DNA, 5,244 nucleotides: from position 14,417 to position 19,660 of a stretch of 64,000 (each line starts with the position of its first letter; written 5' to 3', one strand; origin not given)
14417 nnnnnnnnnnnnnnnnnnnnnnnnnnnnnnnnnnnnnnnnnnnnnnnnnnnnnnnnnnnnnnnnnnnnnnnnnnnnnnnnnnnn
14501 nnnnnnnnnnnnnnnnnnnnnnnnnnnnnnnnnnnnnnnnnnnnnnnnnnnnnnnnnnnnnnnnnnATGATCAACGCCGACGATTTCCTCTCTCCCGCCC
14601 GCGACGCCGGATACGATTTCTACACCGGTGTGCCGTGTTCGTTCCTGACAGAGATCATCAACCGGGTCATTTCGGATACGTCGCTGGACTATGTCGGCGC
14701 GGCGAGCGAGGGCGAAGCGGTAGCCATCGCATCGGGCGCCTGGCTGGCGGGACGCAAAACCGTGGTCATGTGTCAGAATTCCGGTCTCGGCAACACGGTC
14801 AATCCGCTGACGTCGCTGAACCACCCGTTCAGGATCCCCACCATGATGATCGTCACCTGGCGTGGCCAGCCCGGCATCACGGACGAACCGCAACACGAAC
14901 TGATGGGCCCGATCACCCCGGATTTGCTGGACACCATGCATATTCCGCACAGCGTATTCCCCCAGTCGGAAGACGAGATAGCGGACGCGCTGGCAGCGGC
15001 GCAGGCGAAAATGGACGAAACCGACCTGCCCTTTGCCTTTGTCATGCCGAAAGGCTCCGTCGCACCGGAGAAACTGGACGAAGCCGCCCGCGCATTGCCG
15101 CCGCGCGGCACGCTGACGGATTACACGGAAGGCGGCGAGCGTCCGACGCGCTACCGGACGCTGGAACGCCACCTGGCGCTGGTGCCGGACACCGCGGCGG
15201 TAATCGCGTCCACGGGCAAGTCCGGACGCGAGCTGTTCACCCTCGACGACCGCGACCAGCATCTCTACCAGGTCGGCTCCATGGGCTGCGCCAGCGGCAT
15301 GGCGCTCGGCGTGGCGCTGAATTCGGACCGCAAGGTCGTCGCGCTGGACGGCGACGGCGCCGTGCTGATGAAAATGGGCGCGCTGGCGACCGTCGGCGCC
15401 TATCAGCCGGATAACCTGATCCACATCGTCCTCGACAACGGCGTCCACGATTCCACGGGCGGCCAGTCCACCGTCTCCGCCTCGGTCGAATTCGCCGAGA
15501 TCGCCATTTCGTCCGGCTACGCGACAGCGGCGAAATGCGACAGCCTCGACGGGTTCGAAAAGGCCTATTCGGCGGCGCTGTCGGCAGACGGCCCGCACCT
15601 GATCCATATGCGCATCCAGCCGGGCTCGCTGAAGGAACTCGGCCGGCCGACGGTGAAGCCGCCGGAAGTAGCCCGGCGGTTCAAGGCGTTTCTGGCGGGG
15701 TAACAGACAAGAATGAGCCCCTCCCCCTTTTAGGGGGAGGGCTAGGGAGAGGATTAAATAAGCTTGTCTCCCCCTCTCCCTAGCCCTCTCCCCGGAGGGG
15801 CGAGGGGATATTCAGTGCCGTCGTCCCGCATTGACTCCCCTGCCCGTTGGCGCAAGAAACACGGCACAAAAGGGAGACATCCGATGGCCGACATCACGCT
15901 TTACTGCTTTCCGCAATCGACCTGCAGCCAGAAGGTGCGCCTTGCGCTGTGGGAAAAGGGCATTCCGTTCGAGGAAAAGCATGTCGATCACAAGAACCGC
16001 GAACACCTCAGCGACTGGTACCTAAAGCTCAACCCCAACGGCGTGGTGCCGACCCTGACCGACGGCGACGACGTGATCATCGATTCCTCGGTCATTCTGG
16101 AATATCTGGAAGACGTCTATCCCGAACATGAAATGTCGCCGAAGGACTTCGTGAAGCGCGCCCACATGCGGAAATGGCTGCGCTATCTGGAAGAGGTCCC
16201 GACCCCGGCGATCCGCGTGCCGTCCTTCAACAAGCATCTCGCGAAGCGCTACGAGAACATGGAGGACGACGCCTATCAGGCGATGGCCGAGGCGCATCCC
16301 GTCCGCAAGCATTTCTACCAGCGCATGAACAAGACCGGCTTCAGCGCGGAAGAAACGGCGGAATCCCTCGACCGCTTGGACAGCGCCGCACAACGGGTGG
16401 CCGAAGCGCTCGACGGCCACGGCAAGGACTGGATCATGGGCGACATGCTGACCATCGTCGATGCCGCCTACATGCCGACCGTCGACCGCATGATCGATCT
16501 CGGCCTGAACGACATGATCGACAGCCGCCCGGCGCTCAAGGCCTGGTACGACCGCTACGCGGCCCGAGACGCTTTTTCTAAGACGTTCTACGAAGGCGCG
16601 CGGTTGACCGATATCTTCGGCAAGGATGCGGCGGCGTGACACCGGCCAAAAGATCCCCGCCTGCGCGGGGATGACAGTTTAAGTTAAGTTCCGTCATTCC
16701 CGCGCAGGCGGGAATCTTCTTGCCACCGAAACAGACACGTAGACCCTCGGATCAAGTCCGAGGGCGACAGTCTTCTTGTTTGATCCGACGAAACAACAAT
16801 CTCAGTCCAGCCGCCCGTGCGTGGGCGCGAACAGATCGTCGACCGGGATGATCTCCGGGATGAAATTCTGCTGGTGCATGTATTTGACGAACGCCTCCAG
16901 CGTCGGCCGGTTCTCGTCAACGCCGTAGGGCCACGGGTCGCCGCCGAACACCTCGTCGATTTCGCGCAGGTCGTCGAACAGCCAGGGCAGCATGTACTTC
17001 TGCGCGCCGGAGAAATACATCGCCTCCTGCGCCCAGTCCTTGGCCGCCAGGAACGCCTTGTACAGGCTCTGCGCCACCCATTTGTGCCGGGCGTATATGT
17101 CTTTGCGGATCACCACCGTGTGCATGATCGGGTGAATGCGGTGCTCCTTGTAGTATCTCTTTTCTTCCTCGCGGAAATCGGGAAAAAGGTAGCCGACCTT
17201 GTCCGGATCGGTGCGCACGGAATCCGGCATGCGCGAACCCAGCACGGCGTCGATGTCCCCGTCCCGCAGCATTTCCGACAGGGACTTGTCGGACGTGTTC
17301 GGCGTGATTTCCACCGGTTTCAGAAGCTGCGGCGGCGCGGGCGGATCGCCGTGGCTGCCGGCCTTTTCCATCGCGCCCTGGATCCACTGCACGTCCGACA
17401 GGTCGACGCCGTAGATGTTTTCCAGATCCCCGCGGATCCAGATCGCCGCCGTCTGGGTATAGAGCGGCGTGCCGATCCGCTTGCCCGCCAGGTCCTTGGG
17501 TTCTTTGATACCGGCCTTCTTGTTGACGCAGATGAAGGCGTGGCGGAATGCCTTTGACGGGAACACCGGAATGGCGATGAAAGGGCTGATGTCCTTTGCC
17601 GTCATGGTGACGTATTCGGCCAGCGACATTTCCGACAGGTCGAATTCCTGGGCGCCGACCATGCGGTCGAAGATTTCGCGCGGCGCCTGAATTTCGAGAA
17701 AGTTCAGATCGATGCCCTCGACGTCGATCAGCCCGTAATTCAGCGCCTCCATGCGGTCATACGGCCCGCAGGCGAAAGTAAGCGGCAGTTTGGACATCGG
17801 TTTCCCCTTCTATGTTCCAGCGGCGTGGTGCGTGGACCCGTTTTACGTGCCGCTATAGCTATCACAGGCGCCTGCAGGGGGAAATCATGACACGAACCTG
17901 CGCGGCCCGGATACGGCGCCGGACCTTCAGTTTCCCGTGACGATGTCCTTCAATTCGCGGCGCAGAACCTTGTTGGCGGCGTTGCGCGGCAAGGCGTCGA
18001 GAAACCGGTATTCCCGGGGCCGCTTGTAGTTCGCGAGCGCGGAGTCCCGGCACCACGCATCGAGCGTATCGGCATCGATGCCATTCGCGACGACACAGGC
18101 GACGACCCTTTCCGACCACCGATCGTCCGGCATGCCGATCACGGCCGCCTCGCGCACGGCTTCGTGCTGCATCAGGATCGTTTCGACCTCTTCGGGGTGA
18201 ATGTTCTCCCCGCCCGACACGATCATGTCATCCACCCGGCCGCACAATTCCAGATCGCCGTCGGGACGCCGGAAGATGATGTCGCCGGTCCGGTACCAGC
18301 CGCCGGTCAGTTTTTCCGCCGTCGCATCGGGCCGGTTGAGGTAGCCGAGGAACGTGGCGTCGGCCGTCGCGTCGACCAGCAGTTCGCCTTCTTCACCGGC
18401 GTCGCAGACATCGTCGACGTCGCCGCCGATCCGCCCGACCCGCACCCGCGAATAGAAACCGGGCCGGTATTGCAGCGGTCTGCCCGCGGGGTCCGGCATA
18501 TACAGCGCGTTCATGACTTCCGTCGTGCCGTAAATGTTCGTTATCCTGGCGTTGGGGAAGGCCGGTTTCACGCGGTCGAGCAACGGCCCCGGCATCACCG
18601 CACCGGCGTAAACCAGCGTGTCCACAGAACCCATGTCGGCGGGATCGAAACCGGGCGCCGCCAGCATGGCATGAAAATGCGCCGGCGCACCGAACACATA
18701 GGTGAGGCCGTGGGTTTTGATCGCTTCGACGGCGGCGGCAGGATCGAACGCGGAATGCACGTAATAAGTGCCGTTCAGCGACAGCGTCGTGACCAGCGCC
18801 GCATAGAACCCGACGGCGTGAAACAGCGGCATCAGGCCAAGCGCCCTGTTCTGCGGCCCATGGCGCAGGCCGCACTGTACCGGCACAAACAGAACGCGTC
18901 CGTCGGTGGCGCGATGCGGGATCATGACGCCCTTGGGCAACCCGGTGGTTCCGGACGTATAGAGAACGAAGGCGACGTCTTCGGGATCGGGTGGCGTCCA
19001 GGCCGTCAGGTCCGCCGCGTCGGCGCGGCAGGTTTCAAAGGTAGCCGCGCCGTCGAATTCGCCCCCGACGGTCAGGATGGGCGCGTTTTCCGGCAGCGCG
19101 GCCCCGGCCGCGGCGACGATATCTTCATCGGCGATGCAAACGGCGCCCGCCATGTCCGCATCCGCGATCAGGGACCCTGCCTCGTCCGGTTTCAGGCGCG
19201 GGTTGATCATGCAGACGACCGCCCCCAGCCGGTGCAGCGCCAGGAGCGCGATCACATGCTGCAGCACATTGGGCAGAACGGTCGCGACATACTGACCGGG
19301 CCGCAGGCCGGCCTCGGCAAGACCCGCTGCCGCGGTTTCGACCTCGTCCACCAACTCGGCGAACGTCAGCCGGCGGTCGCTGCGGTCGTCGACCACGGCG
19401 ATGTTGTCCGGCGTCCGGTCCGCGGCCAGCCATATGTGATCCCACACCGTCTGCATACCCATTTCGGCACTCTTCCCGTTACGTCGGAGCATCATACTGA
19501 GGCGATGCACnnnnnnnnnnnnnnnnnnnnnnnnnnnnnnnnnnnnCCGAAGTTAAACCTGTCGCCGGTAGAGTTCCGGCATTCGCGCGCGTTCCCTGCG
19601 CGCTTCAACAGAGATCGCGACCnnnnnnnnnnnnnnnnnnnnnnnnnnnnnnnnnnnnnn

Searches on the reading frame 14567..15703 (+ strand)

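Call 5: search_protein_families(library=pfam, proteins=[window:14567-15703:+])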
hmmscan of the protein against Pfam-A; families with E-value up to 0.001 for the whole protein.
window:14567-15703:+ (378 aa): 2 families
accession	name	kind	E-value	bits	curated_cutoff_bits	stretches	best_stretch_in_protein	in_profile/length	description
PF02775.26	TPP_enzyme_C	-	2.1e-19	70.2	21.9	1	235-347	26-150/151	Thiamine pyrophosphate enzyme, C-terminal TPP binding domain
PF02776.23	TPP_enzyme_N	-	8.5e-08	32.4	26.8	1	12-105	12-106/119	Thiamine pyrophosphate enzyme, N-terminal TPP binding domain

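Call 32: search_protein_families(library=ncbifam, proteins=[window:14567-15703:+], max_evalue=0.00001)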
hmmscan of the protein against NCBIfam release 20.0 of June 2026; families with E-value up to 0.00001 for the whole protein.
window:14567-15703:+ (378 aa): 16 families
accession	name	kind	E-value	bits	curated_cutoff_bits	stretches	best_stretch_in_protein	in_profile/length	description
TIGR03297.1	Ppyr-DeCO2ase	equivalog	2.3e-133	444.6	312.5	1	15-376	1-360/360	phosphonopyruvate decarboxylase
TIGR03846.1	sulfopy_beta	equivalog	3.7e-40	137.8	221.5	1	208-374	13-179/182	sulfopyruvate decarboxylase subunit beta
NF004813.0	PRK06163.1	equivalog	4.4e-36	124.5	240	1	195-373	15-193/202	hypothetical protein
TIGR03845.1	sulfopyru_alph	equivalog_domain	3.9e-28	98.4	147.95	1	12-156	9-151/160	sulfopyruvate decarboxylase subunit alpha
NF006052.0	PRK08199.1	subfamily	1.9e-09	36.4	539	1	236-354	414-541/559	thiamine pyrophosphate protein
NF005114.0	PRK06546.1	equivalog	5.2e-09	35.2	893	1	234-355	405-534/578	pyruvate dehydrogenase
NF005470.0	PRK07064.1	equivalog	1.4e-08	34.3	495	1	212-351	381-530/552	thiamine pyrophosphate-binding protein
NF005760.0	PRK07586.1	equivalog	4.2e-08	32.6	363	0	203-292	347-440/514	acetolactate synthase large subunit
NF006591.0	PRK09124.1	equivalog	1.4e-07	30.3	792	1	234-352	405-531/574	ubiquinone-dependent pyruvate dehydrogenase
NF006721.0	PRK09259.1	equivalog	2.8e-07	29.6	557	1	237-362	429-562/574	oxalyl-CoA decarboxylase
NF006122.0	PRK08266.1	subfamily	6.2e-07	28.3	571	1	237-353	402-527/543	hypothetical protein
NF035923.1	TPP_ScyA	equivalog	8e-07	27.7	1020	1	235-352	466-589/623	scytonemin biosynthesis protein ScyA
NF006016.1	PRK08155.1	equivalog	9.7e-07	27.6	870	1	236-352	408-534/554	acetolactate synthase large subunit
NF005485.1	PRK07092.1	equivalog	9.9e-07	27.9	493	0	169-351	323-519/523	benzoylformate decarboxylase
NF035927.1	TPP_ScyA_rel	subfamily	5.1e-06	25.4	1000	1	233-354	408-535/551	ScyA-related TPP-binding enzyme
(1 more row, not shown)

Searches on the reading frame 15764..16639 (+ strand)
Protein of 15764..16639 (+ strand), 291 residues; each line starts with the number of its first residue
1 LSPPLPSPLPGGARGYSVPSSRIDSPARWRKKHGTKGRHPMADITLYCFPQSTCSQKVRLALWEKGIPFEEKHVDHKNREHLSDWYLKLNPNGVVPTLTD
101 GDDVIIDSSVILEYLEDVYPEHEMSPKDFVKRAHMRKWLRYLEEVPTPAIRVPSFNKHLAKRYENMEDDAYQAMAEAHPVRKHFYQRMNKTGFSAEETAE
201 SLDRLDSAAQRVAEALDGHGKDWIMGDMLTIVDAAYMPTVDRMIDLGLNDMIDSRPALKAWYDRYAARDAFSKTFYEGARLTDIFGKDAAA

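Call 5: search_protein_families(library=pfam, proteins=[window:15764-16639:+])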
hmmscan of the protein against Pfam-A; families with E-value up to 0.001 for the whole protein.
window:15764-16639:+ (291 aa): 7 families
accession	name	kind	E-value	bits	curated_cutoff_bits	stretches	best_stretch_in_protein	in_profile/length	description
PF13409.12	GST_N_2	-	3.3e-21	76.1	25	1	52-117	2-69/70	Glutathione S-transferase, N-terminal domain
PF13417.12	GST_N_3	-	5.2e-20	72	22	1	46-121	1-73/75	Glutathione S-transferase, N-terminal domain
PF02798.26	GST_N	-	1.9e-15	57.4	20.9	1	43-116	2-75/76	Glutathione S-transferase, N-terminal domain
PF00043.30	GST_C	-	1.5e-08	35.2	20.7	1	190-269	16-93/93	Glutathione S-transferase, C-terminal domain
PF14497.11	GST_C_3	-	4.2e-08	33.8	21.6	1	179-269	6-95/104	Glutathione S-transferase, C-terminal domain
PF13410.11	GST_C_2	-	7.8e-08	32.7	24.9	1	199-264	5-69/69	Glutathione S-transferase, C-terminal domain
PF22441.2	CLIC-like_N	-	0.00054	20.6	23.5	0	54-118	21-82/86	CLIC-like N-terminal domain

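Call 32: search_protein_families(library=ncbifam, proteins=[window:15764-16639:+], max_evalue=0.00001)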
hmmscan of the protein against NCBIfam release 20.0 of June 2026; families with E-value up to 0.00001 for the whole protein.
window:15764-16639:+ (291 aa): 7 families
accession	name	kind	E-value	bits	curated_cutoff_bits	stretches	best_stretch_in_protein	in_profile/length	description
TIGR01262.1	maiA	equivalog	3.8e-23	82.2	171.05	1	45-274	1-202/211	maleylacetoacetate isomerase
NF050814.1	FtsZBindFzlA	equivalog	6e-17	62.2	300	1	44-165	5-127/228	FtsZ-binding protein FzlA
NF007016.1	PRK09481.1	equivalog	7.6e-17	61.4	314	1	44-142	11-106/209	stringent starvation protein SspA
NF007831.0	PRK10542.1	equivalog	3.1e-16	59.5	198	1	47-142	4-101/201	glutathione transferase GstA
NF011693.0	PRK15113.1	equivalog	1.6e-13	50.8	150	1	58-138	22-105/214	glutathione transferase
NF049950.1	IsopEpoxGlthnTfaseIsoI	equivalog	1e-06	28.5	300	1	65-264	30-231/238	iIsoprene-epoxide--glutathione S-transferase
NF007682.0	PRK10357.1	equivalog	3.7e-06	26.6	181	1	54-137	11-92/202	glutathione S-transferase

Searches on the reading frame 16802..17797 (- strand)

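Call 5: search_protein_families(library=pfam, proteins=[window:16802-17797:-])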
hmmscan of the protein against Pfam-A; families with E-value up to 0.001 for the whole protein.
window:16802-17797:- (331 aa): 2 families
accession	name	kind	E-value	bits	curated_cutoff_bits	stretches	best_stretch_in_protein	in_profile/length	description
PF09084.16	NMT1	-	1.4e-05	25.5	20.5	1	27-141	19-127/216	NMT1/THI5 like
PF12974.12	Phosphonate-bd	-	4.2e-05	23.5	27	1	44-132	43-132/242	ABC transporter, phosphonate, periplasmic substrate-binding protein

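Call 32: search_protein_families(library=ncbifam, proteins=[window:16802-17797:-], max_evalue=0.00001)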
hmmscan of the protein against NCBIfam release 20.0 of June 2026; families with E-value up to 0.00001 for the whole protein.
window:16802-17797:- (331 aa): 1 family
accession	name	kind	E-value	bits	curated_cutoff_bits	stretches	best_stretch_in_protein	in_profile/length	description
TIGR01728.1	SsuA_fam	subfamily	5.7e-07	29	163.5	0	53-120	53-118/290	aliphatic sulfonate ABC transporter substrate-binding protein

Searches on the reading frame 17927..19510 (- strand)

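Call 5: search_protein_families(library=pfam, proteins=[window:17927-19510:-])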
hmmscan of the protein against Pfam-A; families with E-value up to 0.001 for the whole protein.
window:17927-19510:- (527 aa): 2 families
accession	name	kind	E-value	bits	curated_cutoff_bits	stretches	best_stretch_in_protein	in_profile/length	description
PF00501.34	AMP-binding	-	1.1e-65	222.3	29.9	1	29-391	4-384/384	AMP-binding enzyme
PF13193.12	AMP-binding_C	-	8.9e-18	65.4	24.5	1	441-514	1-76/76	AMP-binding enzyme C-terminal domain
